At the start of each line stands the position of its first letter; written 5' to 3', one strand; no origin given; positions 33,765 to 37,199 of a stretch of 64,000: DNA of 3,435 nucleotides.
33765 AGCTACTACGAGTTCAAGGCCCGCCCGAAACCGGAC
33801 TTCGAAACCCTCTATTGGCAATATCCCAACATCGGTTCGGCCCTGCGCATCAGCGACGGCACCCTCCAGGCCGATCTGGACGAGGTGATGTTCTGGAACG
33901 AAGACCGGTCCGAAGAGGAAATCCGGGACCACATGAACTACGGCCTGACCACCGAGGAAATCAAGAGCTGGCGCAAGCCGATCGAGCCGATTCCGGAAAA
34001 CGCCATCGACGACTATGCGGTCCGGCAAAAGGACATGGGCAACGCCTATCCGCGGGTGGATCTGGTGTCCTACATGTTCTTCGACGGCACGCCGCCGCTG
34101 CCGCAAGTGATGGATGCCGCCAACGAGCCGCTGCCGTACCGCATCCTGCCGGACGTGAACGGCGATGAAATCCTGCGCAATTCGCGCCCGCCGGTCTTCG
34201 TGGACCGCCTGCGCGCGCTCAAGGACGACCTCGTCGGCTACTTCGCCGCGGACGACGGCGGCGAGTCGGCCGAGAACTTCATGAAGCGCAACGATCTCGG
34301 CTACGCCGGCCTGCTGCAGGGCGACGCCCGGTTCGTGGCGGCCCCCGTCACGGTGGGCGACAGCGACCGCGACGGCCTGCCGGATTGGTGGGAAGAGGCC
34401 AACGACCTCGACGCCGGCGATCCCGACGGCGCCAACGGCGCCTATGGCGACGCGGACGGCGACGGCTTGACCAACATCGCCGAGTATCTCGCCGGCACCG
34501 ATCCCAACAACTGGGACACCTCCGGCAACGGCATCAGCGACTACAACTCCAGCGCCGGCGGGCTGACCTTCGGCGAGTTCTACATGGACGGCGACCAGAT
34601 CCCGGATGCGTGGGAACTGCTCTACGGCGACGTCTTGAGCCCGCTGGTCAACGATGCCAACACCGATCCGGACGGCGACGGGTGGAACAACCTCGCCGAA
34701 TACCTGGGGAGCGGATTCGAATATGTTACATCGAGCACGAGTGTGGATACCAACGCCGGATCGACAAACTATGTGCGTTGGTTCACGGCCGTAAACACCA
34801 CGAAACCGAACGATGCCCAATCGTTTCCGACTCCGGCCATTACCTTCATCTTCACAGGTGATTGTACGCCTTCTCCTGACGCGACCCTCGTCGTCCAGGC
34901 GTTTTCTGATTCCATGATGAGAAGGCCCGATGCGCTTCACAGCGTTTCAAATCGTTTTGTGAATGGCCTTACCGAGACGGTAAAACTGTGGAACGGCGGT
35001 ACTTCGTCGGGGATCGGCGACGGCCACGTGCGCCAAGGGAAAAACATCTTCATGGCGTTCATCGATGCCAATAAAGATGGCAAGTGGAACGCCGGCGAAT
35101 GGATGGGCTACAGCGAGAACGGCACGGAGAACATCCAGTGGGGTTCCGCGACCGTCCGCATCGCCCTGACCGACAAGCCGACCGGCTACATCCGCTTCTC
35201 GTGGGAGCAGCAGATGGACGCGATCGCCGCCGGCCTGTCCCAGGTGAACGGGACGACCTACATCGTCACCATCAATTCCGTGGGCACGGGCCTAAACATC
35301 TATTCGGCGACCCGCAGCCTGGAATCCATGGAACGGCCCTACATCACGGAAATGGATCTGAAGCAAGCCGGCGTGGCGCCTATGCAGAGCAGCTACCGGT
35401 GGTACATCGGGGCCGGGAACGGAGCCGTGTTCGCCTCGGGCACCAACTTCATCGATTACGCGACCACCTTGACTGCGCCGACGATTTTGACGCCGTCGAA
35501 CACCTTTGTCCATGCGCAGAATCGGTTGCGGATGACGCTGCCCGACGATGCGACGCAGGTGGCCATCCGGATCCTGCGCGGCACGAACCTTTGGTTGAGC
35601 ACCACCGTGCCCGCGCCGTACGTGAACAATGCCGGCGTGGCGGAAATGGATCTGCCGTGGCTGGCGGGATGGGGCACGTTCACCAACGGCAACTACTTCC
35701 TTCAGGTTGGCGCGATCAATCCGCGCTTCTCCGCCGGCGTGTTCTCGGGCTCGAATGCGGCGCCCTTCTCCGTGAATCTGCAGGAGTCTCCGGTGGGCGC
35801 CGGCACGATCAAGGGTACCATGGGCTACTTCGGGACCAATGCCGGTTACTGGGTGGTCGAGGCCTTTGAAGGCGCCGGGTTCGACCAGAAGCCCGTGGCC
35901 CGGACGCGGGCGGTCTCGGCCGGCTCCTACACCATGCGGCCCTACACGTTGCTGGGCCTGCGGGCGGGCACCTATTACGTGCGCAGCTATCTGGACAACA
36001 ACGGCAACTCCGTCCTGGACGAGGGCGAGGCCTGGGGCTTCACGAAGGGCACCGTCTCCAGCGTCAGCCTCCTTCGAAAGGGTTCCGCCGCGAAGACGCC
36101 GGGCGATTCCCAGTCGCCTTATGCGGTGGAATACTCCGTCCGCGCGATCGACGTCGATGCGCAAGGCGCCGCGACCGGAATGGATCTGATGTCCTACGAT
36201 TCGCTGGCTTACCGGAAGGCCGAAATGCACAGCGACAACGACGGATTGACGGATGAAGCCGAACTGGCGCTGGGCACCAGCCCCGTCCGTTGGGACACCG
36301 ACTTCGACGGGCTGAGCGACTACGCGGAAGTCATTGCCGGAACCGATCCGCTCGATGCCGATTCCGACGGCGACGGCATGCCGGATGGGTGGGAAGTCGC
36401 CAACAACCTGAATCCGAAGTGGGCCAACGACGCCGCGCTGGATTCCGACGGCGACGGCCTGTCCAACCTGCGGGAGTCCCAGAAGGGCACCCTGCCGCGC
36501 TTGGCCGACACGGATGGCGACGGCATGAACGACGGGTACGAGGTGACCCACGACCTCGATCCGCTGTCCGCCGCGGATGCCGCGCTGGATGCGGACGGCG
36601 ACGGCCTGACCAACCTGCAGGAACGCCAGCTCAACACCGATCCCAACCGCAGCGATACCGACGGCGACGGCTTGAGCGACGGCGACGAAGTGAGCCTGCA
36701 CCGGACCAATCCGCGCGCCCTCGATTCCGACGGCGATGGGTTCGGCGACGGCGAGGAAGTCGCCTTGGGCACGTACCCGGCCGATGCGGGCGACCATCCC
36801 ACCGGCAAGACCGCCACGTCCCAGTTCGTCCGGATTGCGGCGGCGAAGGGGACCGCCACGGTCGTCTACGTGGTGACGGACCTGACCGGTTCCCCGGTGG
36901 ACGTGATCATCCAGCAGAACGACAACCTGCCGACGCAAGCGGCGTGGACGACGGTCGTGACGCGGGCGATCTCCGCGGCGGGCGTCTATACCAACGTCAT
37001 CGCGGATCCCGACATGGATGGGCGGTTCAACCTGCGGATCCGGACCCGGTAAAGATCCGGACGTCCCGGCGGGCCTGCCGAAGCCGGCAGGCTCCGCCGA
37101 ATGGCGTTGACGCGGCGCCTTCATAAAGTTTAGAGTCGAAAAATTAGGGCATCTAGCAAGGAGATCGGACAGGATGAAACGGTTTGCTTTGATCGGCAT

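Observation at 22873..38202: Giant (~4,500 aa, 13.6 kb) modular exoprotein locus with dedicated small partners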

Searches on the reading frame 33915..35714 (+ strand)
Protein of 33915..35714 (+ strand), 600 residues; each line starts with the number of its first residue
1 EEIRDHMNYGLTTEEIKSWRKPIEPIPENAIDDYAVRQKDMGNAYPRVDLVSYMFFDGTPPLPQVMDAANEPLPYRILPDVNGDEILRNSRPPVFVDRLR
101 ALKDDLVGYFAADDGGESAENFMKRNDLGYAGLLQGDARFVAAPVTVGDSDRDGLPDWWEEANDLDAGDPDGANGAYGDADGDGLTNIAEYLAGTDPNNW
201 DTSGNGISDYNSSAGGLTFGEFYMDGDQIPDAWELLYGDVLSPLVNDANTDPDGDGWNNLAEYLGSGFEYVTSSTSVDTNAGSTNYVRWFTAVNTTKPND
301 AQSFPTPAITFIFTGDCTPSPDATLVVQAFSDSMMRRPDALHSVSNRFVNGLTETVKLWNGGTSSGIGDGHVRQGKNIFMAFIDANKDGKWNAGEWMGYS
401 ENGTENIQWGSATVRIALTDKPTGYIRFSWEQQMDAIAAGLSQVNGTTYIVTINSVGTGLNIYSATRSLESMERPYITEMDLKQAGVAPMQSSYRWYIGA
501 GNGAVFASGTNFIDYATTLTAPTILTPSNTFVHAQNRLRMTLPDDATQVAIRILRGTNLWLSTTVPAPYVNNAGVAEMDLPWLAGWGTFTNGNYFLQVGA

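Call 6: search_protein_families(library=pfam, proteins=[window:33915-35714:+], max_evalue=0.01)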
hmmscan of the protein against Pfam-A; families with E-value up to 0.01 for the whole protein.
window:33915-35714:+ (600 aa): 1 family
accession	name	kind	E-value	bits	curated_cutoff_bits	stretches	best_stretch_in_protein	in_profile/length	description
PF18884.5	TSP3_bac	-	0.00076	19.7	25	1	179-199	1-21/22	Bacterial TSP3 repeat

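Call 30: search_protein_families(library=ncbifam, proteins=[window:33915-35714:+], max_evalue=0.01)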
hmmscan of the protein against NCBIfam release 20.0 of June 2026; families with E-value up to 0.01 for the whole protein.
window:33915-35714:+ (600 aa): 3 families
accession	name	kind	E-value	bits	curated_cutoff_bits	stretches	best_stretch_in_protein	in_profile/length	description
NF042425.1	Amuc_1099_fam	equivalog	9.2e-05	22.2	50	1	152-200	105-150/321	Amuc_1099 family pilus-like system protein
NF033765.2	gliding_CglD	equivalog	0.00096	17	400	1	148-211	176-239/1124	adventurous gliding motility lipoprotein CglD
NF047639.1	throspo3_MtsD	equivalog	0.0024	16.1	800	0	131-201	464-531/651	cell-cell cohesion protein MtsD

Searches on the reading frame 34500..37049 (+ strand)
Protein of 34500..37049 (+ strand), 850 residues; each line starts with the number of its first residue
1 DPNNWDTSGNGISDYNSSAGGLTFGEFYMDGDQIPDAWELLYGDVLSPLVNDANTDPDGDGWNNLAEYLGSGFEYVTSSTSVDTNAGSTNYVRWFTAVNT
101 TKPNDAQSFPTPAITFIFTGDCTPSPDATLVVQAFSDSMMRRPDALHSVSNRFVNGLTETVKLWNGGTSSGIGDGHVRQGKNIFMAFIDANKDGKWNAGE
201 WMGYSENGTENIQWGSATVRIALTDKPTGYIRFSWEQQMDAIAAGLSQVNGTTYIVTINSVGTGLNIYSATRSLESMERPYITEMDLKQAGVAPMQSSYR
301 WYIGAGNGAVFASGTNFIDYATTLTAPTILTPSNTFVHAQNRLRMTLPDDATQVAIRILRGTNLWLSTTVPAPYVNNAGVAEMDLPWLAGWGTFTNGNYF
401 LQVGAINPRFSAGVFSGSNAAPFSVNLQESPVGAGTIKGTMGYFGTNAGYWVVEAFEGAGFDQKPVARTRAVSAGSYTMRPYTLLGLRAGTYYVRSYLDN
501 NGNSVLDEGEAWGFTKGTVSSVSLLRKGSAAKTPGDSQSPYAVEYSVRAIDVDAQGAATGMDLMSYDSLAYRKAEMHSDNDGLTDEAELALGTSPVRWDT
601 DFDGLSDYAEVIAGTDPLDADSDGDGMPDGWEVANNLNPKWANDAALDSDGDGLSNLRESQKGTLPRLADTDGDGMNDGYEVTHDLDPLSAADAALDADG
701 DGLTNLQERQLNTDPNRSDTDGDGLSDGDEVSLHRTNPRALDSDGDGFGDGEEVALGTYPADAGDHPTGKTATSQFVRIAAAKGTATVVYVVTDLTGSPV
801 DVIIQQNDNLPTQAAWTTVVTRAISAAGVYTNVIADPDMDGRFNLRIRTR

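Call 45: search_solved_structures(query=window:34500-37049:+, max_evalue=0.01)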
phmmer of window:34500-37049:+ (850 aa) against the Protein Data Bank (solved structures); distinct sequences matched with E-value up to 0.01: 1.
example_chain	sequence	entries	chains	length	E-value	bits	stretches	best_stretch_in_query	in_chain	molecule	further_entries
7c7r_B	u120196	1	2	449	5.2e-05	25.1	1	692-739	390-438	Biofilm-associated surface protein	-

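Call 76: predict_structure(alignment_id=A4)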
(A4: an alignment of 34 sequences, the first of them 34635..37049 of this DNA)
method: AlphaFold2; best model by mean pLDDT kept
length: 805 residues; sequences in the alignment: 34
mean_pLDDT: 84.4   pTM: 0.63
mean pLDDT of the five models: 84.4, 83.4, 83.2, 80.3, 79.9
residues with pLDDT >= 90: 439; 70-90: 254; 50-70: 45; < 50: 67
segments of 3 or more residues with pLDDT < 50: 1-6, 28-53, 125-127, 474-499, 524-529
pLDDT, mean of each block of 10 residues (from residue 1): 55 85 66 45 43 63 88 90 92 88 88 89 59 93 91 93 91 93 89 88 87 93 88 82 92 93 91 89 89 94 92 92 92 93 92 94 74 88 88 85 87 87 81 83 94 89 82 43 40 39 86 85 51 70 73 85 93 93 94 94 94 94 94 95 95 96 96 94 96 93 88 90 81 91 93 83 82 90 94 85 85
secondary structure, 60 per line:
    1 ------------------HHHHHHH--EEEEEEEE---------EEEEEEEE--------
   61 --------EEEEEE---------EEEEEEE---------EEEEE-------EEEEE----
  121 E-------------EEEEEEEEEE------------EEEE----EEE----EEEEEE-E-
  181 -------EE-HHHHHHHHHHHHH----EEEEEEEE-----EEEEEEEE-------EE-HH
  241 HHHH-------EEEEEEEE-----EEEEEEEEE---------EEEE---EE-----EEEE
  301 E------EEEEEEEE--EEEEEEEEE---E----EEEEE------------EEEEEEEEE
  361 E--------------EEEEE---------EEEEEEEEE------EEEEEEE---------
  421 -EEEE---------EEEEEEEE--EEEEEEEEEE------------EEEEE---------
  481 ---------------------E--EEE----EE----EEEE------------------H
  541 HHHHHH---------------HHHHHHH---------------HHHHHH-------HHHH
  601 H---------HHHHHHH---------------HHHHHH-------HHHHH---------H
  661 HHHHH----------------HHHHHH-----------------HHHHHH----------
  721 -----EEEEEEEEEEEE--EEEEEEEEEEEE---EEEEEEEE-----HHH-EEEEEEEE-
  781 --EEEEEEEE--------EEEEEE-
elements in order (helices of 4 or more, strands of 3 or more residues): H19-25 E28-35 E45-52 E69-74 E84-90 E100-104 E112-116 E135-144 E157-160 E165-167 E172-177 H191-203 E208-215 E221-228 H239-244 E252-259 E265-273 E283-286 E297-301 E308-315 E318-326 E335-339 E352-361 E376-380 E390-398 E405-411 E422-425 E435-442 E445-454 E467-471 E505-507 E518-521 H540-546 H562-568 H584-589 H597-601 H611-617 H633-638 H646-650 H660-665 H682-687 H705-710 E726-737 E740-751 E755-762 E772-779 E783-790 E799-804

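Call 78: fold_search(model_id=the predicted structure, library=pdb)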
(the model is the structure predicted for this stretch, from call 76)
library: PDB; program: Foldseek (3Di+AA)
matches with E <= 10: 1927; with E <= 0.001: 80
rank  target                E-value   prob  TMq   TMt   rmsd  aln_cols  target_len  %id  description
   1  6grt_B                2.4e-08  0.99  0.10  0.13  35.6       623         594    9  Paired immunoglobulin-like receptor B (PirB) or Leukocyte immunoglobulin-like receptor subfamily B member 3 (LILRB3) f (released 2019-02-06)
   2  6grq_A                1.6e-07  1.00  0.11  0.15  21.2       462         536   11  Paired immunoglobulin-like receptor B (PirB) or Leukocyte immunoglobulin-like receptor subfamily B member 3 (LILRB3) f (released 2019-02-06)
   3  4rtd                  3.7e-07  0.98  0.10  0.07  24.6       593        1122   11  Escherichia coli alpha-2-macroglobulin activated by porcine elastase (released 2015-07-15)
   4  6grs_B                4.6e-07  0.98  0.10  0.14  29.8       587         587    8  Paired immunoglobulin-like receptor B (PirB) or Leukocyte immunoglobulin-like receptor subfamily B member 3 (LILRB3) f (released 2019-02-06)
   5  2qki_A                5.1e-07  0.98  0.11  0.13  21.1       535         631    9  Human C3c in complex with the inhibitor compstatin (released 2007-08-14)
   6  6grs_A                1.4e-06  1.00  0.13  0.16  18.1       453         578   11  Paired immunoglobulin-like receptor B (PirB) or Leukocyte immunoglobulin-like receptor subfamily B member 3 (LILRB3) f (released 2019-02-06)
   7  6aed                  2.4e-06  0.97  0.12  0.18  21.9       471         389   10  Crystal Structure of the four Ig-like domain of LILRB2(LIR2/ILT4/CD85d) (released 2019-07-31)
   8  9flu_A                2.4e-06  0.89  0.07  0.14  38.8       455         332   11  CryoEM structure of the fragment-1 (3402-3733) in the grappling hook protein A (GhpA) in the bacterium Aureispira sp.  (released 2024-10-16)
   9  7k80_G                4.4e-06  1.00  0.11  0.25  14.3       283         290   10  KIR3DL1*001 in complex with HLA-A*24:02 presenting the RYPLTFGW peptide (released 2020-12-09)
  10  8grx_B                5.8e-06  0.96  0.10  0.19  22.4       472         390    9  APOE4 receptor in complex with APOE4 NTD (released 2023-07-05)
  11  7q5z                  7.5e-06  0.85  0.08  0.05  24.6       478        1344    8  Cryo-EM structure of native human A2ML1 (released 2022-04-20)
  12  9g8b_A                1.1e-05  0.84  0.08  0.15  38.4       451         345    9  CryoEM structure of the fragment-2 (2892-3236) in the grappling hook protein A (GhpA) in the bacterium Aureispira sp.  (released 2024-10-16)
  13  7khf_A                1.2e-05  0.99  0.10  0.18  19.2       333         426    9  CryoEM structure of LILRB1 D3D4 domain-inserted antibody MDB1 Fab in complex with Plasmodium RIFIN (PF3D7_1373400) V2  (released 2021-03-31)
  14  6zdx_B                1.4e-05  0.77  0.10  0.15  23.2       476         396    7  RIFIN variable region bound to LILRB1 ectodomain (released 2020-07-22)
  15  8yot_B                1.5e-05  0.87  0.10  0.16  21.9       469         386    9  Nanobody in complex with LILRB3 (released 2025-06-18)
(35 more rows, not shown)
